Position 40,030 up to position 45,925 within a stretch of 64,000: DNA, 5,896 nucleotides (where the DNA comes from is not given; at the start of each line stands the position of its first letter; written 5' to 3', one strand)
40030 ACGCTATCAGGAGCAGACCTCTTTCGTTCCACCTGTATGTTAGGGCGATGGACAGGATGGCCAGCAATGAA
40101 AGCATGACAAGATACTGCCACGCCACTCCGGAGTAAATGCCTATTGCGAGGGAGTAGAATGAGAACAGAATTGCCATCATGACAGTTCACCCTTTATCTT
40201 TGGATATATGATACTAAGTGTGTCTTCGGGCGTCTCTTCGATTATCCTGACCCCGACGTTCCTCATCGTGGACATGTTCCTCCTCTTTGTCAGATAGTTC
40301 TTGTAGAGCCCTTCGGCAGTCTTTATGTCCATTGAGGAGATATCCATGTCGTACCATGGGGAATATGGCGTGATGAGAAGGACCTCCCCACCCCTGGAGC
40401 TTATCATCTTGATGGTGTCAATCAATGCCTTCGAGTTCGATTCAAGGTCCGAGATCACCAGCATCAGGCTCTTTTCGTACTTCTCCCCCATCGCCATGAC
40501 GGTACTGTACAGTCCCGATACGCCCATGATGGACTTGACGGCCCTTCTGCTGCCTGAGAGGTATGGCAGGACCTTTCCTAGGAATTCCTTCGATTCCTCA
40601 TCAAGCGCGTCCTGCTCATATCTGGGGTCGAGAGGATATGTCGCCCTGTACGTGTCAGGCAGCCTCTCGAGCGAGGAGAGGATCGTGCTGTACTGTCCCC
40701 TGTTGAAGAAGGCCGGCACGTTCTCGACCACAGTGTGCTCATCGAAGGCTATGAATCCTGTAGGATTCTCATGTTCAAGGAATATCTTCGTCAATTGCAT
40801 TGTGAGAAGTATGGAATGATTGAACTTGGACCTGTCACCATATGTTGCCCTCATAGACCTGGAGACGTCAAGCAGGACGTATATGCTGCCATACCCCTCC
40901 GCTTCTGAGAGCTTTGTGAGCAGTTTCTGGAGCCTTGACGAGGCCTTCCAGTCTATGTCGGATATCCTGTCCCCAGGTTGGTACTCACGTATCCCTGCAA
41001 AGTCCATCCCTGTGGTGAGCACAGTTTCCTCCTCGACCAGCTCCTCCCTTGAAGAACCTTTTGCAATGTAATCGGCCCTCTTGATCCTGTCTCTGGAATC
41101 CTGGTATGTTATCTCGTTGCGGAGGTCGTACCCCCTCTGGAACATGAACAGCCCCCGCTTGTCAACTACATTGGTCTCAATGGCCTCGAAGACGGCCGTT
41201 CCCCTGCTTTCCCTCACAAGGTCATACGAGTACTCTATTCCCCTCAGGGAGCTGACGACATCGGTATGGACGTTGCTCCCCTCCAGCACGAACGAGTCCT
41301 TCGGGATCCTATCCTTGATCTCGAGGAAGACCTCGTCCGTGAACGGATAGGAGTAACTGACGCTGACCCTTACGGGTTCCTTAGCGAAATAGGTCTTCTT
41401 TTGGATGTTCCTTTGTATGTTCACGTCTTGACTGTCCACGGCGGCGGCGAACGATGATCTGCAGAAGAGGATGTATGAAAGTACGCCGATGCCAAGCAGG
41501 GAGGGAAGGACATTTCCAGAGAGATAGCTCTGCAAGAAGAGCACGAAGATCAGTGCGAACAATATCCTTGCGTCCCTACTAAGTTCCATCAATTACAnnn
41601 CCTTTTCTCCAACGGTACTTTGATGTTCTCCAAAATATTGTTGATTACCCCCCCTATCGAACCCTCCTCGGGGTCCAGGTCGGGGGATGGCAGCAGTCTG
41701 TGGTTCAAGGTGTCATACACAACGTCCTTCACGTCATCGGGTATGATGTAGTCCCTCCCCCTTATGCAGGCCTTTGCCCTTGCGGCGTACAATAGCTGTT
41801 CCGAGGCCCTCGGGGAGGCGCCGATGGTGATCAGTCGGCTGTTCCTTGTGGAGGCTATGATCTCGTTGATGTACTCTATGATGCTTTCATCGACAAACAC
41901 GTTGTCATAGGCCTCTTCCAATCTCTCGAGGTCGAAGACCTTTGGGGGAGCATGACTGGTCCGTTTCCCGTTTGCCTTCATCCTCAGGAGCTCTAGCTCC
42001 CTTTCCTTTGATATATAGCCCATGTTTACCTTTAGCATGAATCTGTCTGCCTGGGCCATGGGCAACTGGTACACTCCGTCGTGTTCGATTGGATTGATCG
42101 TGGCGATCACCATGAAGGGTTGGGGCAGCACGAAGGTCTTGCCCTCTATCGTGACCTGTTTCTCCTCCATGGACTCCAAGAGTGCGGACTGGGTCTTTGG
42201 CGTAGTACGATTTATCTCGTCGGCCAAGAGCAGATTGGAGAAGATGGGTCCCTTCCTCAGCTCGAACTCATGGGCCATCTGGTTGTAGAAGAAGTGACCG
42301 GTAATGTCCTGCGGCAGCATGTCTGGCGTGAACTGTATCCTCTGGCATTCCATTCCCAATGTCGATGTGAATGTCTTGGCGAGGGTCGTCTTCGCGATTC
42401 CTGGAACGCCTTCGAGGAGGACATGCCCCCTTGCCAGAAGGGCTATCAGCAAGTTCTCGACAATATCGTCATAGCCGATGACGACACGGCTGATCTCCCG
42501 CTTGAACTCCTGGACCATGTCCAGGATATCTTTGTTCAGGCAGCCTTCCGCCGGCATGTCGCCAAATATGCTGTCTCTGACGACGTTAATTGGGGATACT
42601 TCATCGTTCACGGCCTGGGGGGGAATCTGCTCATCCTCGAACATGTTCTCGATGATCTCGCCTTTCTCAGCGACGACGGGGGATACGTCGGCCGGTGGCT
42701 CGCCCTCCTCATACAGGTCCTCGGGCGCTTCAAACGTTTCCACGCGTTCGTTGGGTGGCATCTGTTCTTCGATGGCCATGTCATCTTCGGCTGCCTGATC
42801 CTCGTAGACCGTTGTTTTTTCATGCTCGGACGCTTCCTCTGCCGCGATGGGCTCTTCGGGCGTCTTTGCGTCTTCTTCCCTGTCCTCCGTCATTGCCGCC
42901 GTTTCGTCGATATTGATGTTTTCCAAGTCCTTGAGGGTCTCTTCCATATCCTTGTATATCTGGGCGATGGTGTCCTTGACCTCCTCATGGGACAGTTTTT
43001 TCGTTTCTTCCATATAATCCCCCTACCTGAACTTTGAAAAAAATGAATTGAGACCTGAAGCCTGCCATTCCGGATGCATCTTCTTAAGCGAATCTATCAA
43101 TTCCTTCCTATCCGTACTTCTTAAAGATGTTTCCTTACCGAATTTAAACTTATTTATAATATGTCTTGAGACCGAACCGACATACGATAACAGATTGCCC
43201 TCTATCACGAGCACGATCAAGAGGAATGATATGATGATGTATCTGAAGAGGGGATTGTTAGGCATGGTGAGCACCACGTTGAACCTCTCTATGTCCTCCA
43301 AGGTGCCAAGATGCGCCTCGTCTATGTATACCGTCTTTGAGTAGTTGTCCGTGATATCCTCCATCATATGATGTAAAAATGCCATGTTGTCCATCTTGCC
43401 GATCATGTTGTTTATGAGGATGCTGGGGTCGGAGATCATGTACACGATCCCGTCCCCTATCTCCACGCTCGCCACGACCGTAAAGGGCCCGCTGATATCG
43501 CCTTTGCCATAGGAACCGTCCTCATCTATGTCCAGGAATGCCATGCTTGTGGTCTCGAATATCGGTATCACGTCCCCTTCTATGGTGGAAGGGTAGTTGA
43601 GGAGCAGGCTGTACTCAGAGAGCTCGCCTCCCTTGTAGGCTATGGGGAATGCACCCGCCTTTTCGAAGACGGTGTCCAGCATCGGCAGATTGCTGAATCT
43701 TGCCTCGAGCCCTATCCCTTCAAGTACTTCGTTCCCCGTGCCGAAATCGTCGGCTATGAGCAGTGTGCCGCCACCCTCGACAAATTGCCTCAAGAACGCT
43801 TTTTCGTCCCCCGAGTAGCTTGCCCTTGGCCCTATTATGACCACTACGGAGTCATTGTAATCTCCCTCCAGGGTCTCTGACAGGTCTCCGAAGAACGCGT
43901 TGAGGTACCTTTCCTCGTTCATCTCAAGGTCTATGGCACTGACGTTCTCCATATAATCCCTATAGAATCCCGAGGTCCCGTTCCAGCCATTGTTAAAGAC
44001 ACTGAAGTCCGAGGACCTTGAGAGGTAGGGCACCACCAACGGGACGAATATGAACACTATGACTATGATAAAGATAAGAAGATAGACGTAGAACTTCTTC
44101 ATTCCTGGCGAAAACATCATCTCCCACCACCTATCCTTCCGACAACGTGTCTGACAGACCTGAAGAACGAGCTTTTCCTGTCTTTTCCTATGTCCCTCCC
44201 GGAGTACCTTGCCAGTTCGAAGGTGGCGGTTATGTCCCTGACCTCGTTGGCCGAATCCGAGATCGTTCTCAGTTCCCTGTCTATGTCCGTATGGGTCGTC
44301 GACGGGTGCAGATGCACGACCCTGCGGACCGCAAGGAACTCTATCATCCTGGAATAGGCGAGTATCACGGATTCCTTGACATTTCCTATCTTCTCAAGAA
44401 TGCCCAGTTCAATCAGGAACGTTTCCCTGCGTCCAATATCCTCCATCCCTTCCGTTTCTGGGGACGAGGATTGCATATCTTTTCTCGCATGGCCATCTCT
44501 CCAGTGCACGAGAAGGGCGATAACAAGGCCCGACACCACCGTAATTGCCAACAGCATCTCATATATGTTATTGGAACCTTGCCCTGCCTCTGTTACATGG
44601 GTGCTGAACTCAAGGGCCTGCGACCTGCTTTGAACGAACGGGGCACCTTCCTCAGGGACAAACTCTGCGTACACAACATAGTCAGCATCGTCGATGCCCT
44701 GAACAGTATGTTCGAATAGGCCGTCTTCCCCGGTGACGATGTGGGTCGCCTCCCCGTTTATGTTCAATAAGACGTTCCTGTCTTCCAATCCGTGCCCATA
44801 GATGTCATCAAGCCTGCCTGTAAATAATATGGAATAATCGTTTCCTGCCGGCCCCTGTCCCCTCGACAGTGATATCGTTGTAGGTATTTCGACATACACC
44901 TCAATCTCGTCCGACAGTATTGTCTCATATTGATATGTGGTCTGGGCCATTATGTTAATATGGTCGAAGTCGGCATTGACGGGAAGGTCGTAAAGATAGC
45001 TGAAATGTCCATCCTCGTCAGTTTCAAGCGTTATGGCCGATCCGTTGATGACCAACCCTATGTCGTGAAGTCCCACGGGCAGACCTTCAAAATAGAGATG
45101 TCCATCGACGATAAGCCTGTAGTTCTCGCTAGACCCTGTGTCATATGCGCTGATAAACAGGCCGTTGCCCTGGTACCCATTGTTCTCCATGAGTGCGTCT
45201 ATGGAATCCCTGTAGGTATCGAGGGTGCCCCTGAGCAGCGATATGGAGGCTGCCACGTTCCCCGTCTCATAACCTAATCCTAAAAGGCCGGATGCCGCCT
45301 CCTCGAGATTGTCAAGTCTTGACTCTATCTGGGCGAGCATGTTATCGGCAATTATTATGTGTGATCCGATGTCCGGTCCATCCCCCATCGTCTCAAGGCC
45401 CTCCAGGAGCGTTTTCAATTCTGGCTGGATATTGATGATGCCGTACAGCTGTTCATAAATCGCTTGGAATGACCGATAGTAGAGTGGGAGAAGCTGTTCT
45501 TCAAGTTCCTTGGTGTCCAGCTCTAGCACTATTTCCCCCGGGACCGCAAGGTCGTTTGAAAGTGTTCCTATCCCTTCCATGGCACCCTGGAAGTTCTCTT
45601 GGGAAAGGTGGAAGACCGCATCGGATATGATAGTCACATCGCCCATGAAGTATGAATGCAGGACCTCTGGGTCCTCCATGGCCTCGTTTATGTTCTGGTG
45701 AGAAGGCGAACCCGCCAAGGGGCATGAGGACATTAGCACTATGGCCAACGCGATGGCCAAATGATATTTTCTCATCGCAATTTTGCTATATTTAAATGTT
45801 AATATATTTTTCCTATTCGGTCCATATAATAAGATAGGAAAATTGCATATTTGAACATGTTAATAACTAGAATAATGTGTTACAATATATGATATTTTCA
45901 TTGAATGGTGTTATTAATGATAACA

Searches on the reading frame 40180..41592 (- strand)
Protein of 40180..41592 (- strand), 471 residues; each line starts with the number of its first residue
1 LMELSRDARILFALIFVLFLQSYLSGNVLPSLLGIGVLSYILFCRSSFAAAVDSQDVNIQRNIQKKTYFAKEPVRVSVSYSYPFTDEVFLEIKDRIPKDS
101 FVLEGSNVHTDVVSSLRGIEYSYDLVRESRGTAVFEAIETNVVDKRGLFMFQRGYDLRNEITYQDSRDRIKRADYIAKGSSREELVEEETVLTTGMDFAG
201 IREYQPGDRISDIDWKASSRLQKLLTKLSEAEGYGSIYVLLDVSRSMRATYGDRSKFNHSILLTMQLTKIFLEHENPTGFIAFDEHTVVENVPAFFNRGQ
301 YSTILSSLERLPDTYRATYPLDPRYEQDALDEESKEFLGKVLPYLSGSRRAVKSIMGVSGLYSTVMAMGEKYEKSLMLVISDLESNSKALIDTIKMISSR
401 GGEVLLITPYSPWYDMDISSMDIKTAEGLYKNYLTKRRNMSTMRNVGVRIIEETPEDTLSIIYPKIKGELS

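Call 66: search_protein_families(library=pfam, proteins=[window:40180-41592:-], max_evalue=0.00001)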
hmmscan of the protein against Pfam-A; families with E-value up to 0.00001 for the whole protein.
window:40180-41592:- (471 aa): 1 family
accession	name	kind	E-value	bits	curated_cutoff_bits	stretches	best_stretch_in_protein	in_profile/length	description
PF01882.25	DUF58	-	5.3e-13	49.1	23.4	1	201-309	2-109/216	Protein of unknown function DUF58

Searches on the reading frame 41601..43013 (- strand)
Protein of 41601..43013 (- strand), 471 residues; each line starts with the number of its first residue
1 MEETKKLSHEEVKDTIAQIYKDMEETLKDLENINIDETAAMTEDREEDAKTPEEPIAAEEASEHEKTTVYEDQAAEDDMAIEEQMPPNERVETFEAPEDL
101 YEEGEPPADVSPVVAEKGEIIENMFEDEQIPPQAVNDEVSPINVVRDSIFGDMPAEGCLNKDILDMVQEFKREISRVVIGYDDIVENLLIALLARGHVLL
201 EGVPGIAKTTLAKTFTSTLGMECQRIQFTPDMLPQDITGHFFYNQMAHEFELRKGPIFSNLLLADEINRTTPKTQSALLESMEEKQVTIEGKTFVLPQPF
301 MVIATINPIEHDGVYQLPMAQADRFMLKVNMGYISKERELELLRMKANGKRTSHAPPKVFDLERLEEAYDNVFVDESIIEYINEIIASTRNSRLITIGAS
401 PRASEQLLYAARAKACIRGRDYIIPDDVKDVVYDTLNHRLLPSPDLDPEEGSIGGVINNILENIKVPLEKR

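Call 66: search_protein_families(library=pfam, proteins=[window:41601-43013:-], max_evalue=0.00001)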
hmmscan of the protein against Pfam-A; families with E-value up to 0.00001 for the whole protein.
window:41601-43013:- (471 aa): 4 families
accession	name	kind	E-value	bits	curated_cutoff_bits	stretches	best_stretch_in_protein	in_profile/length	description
PF07726.17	AAA_3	-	8.2e-60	200.9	27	1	197-327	1-131/131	ATPase family associated with various cellular activities (AAA)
PF17863.7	AAA_lid_2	-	3.4e-17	62.4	22.7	1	388-449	2-65/74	AAA lid domain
PF07728.20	AAA_5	-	3.4e-15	56.7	22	1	197-325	1-139/139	AAA domain (dynein-related subfamily)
PF20030.5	bpMoxR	-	3.1e-11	43.2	27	1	167-345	3-180/205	MoxR domain in the MoxR-vWA-beta-propeller ternary systems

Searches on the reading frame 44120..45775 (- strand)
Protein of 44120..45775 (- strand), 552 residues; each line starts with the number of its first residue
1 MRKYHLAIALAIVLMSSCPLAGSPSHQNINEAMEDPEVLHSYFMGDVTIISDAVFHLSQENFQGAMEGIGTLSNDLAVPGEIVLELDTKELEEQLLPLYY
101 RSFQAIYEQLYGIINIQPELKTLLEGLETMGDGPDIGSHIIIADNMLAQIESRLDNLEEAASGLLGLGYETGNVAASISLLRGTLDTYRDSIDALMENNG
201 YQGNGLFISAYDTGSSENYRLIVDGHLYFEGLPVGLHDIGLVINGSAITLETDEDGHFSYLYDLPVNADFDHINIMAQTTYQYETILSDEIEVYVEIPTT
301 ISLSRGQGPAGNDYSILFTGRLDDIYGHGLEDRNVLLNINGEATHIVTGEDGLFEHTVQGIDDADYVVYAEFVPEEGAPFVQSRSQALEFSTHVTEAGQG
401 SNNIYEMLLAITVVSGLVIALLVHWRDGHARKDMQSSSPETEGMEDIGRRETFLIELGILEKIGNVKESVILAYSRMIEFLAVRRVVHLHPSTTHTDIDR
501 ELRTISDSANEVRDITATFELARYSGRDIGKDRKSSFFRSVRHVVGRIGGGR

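Call 66: search_protein_families(library=pfam, proteins=[window:44120-45775:-], max_evalue=0.00001)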
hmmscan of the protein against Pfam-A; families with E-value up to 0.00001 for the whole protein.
window:44120-45775:- (552 aa): 1 family
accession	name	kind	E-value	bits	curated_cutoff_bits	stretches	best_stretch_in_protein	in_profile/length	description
PF13559.11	DUF4129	-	2.5e-07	31.1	24.8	1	473-532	1-59/69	Domain of unknown function (DUF4129)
